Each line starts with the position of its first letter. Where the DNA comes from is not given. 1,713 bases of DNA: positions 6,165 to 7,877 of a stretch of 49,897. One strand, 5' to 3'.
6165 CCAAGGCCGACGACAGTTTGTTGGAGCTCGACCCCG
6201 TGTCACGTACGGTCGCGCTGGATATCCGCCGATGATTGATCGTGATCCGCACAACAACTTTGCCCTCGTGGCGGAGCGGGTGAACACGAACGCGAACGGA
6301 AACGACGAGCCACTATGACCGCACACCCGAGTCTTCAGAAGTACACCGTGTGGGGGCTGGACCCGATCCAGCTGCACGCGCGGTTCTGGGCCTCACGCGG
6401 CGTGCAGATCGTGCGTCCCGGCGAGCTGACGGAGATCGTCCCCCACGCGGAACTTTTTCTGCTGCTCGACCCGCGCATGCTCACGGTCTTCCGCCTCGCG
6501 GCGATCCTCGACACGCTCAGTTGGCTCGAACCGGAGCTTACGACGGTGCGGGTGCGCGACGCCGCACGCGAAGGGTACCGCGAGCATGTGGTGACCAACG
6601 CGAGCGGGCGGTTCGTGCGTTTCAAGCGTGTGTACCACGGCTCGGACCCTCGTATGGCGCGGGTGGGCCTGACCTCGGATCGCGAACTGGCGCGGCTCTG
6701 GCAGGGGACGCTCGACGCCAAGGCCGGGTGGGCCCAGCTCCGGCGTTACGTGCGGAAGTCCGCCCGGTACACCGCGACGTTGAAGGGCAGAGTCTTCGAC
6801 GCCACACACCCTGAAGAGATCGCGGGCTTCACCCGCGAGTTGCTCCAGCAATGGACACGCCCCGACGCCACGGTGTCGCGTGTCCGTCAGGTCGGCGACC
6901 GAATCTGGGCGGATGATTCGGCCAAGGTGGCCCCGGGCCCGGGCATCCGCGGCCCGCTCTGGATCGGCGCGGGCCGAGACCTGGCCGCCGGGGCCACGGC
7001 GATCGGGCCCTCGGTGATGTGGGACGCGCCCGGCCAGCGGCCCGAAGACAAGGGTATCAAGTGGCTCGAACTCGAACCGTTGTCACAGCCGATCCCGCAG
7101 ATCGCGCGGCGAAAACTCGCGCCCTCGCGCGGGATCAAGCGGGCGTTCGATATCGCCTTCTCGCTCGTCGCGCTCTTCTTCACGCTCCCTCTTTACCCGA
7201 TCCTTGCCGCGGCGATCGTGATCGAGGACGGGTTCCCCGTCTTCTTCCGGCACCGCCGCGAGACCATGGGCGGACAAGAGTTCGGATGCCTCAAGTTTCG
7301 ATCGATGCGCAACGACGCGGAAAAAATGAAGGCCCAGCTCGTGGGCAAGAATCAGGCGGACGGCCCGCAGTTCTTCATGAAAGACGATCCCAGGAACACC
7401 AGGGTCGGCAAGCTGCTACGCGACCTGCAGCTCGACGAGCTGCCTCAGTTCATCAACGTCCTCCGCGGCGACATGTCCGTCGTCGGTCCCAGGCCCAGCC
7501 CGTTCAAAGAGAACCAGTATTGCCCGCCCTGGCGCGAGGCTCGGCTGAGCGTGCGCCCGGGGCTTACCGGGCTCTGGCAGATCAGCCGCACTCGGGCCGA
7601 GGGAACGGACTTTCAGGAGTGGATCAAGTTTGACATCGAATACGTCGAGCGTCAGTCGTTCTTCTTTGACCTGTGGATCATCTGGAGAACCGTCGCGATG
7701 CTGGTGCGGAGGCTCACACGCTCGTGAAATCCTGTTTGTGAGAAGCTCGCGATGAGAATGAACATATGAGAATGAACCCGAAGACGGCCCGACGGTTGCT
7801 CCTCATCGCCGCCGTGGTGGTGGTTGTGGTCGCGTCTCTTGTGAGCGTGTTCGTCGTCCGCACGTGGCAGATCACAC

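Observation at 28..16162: Exosortase/EpsI polysaccharide locus whose local cargo carries VPLP[PA]A rather than PEP signals, in a PVC-type genome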

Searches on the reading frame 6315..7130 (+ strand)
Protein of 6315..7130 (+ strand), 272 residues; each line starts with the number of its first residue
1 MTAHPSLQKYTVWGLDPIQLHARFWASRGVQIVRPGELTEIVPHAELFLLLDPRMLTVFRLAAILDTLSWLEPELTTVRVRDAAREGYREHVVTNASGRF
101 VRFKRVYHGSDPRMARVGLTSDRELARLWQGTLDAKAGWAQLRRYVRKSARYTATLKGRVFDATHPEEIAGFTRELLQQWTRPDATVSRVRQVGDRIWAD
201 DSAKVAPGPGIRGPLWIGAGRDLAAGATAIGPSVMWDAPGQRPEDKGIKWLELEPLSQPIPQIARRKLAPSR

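Call 73: predict_structure(protein=window:6315-7130:+)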
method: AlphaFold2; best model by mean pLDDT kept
length: 272 residues; sequences in the alignment: 1
mean_pLDDT: 33.1   pTM: 0.22
mean pLDDT of the five models: 33.1, 31.9, 31.3, 30.7, 28.3
residues with pLDDT >= 90: 0; 70-90: 0; 50-70: 0; < 50: 272
segments of 3 or more residues with pLDDT < 50: 1-272
pLDDT, mean of each block of 10 residues (from residue 1): 28 28 28 30 24 26 36 39 41 40 39 32 35 34 30 34 42 42 31 29 27 25 27 29 38 38 42 44
secondary structure, 60 per line:
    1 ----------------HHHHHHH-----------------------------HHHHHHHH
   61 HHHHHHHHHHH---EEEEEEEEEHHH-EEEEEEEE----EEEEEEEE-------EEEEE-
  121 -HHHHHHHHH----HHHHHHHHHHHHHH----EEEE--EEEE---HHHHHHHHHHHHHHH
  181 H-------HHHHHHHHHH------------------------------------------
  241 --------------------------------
elements in order: H17-23 H53-71 E75-83 E88-95 E100-107 E115-119 H122-130 H135-148 E153-156 E159-162 H166-181 H189-198

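Call 75: search_solved_structures(query=A6, max_evalue=10)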
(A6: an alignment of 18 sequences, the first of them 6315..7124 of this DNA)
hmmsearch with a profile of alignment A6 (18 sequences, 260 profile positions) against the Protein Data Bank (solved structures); distinct sequences matched with E-value up to 10: 4.
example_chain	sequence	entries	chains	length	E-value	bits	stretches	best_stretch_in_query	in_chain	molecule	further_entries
3cs1_A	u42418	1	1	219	0.35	13.2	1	119-169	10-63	Flagellar calcium-binding protein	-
2ggo_A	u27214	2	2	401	0.55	12.6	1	186-225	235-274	401aa long hypothetical glucose-1-phosphate thymidylyltransferase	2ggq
5z09_A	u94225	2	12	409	0.57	12.5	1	186-225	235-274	Dual sugar-1-phosphate nucleotidylyltransferase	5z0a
8x7s_B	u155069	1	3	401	1.3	11.3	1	201-234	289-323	UTP--glucose-1-phosphate uridylyltransferase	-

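Call 76: search_protein_families(library=pfam, alignment_id=A6, max_evalue=1)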
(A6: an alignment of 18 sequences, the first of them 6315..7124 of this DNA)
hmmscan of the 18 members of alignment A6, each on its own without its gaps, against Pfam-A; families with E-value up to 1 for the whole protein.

A. member 1, window:6315-7124:+ (270 aa): 0 families

B. families by the number of members that match (of 18 scanned): 2 families
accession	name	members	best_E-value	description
PF24336.1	DUF7504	2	0.019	Family of unknown function (DUF7504)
PF06199.17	Phage_tail_2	1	0.35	Phage tail tube protein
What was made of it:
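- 6315..7727 (+): Priming polyprenyl-phosphate sugar-phosphate transferase (Bac_transf) with a conserved, unassigned 270-aa N-terminal domain. The N-terminal domain has no significant Pfam or PDB match (calls 75, 76).
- Tried and rejected: Profile searches of the priming-transferase N-domain against PDB sequences and Pfam gave nothing significant (calls 75, 76).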

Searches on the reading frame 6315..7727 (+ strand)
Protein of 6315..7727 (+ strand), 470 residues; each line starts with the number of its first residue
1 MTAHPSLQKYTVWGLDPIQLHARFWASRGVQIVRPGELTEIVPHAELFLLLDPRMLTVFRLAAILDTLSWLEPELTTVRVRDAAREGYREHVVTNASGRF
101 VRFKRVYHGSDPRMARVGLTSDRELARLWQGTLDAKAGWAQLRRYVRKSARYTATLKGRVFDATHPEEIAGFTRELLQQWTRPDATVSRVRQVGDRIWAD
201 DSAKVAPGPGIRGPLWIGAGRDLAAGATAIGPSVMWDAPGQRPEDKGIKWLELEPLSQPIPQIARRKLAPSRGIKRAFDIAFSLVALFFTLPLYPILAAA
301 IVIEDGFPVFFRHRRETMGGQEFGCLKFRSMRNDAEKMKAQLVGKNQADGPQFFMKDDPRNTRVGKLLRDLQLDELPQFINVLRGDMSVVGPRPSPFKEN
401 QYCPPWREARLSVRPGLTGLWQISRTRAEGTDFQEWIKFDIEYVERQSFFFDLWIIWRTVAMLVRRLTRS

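Call 4: search_protein_families(library=ncbifam, proteins=[window:6315-7727:+], max_evalue=0.01)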
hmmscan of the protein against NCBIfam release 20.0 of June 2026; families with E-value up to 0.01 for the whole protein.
window:6315-7727:+ (470 aa): 10 families
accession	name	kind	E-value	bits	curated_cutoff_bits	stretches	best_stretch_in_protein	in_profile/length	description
TIGR03025.1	EPS_sugtrans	subfamily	3.4e-74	250.7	295.55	1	272-465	255-440/445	exopolysaccharide biosynthesis polyprenyl glycosylphosphotransferase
TIGR03023.1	WcaJ_sugtrans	equivalog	6.5e-58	197.1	410.75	1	271-464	259-447/453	undecaprenyl-phosphate glucose phosphotransferase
NF041877.1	EPS_EpsZ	equivalog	8.4e-54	182.9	800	1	273-464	264-453/459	exopolysaccharide biosynthesis polyisoprenyl-phosphate hexose-1-phosphate transferase EpsZ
TIGR03022.1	WbaP_sugtrans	subfamily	1.3e-53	182.9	403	1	270-466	254-452/456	undecaprenyl-phosphate galactose phosphotransferase WbaP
NF052601.1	undeca_RfbP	equivalog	6.6e-53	179.5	330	1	267-464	37-236/244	undecaprenyl-phosphate galactose phosphotransferase family protein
TIGR03013.1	EpsB_2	subfamily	6.2e-47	160.7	393.35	1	273-464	253-437/443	TIGR03013 family XrtA/PEP-CTERM system glycosyltransferase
NF050817.1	PolSacchBiosHfsE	equivalog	3e-35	121.9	750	1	274-463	271-459/467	polysaccharide biosynthesis protein HfsE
NF011751.0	PRK15204.1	equivalog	7.3e-34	117.2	907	1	270-466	275-472/476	undecaprenyl-phosphate galactose phosphotransferase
NF007518.0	PRK10124.1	equivalog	3.4e-31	108.5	684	1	273-460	272-454/464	undecaprenyl-phosphate glucose phosphotransferase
NF045514.1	glycotran_HepC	equivalog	2.2e-15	56.5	140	1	265-395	107-212/220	heterocyst development glycosyltransferase HepC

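Call 5: search_protein_families(library=pfam, proteins=[window:6315-7727:+], max_evalue=0.01)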
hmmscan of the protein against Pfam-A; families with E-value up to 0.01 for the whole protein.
window:6315-7727:+ (470 aa): 1 family
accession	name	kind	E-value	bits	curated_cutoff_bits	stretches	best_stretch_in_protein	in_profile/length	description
PF02397.22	Bac_transf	-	1.5e-61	207.5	27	1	275-464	1-178/179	Bacterial sugar transferase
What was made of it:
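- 6315..7727 (+): PF02397 207.5 bits over residues 275-464 (call 5).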

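Call 44: find_related_loci(query=A2, collection=metagenome_contigs, flank=10000)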
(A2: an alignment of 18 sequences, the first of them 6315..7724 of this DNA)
Query A2 (470 aa) in metagenome_contigs; peptide patterns used: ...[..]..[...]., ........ (x = any residue, [..] = any of these).
599 stretches matched a pattern (row limit reached: there are more); 483 encode a relative of the query (tblastn E <= 1e-3); the best 80 are kept; 80 distinct loci.
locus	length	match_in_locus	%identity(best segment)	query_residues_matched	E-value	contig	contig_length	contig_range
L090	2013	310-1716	64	1-469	0e+0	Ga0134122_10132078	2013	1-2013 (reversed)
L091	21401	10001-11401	62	8-470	0e+0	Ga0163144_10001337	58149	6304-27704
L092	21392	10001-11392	59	11-470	0e+0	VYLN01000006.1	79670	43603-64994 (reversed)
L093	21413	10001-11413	59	4-470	0e+0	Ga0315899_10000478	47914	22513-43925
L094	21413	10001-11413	59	4-470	0e+0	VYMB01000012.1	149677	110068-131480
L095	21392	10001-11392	59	11-470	0e+0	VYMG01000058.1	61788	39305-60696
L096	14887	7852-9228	59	11-470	0e+0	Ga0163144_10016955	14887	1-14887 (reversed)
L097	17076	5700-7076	59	11-470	0e+0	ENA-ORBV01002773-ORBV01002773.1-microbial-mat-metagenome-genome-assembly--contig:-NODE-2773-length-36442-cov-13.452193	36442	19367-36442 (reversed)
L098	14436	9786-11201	58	3-469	0e+0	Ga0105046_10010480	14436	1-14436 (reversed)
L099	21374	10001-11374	60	11-468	1e-180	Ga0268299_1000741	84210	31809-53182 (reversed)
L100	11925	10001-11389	64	11-466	4e-180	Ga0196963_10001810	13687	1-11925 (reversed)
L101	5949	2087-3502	57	2-470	0e+0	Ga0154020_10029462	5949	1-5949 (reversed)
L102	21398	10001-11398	59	5-470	1e-178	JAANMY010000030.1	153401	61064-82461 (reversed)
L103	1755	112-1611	55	6-470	0e+0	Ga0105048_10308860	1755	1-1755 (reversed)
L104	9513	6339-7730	56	8-470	8e-178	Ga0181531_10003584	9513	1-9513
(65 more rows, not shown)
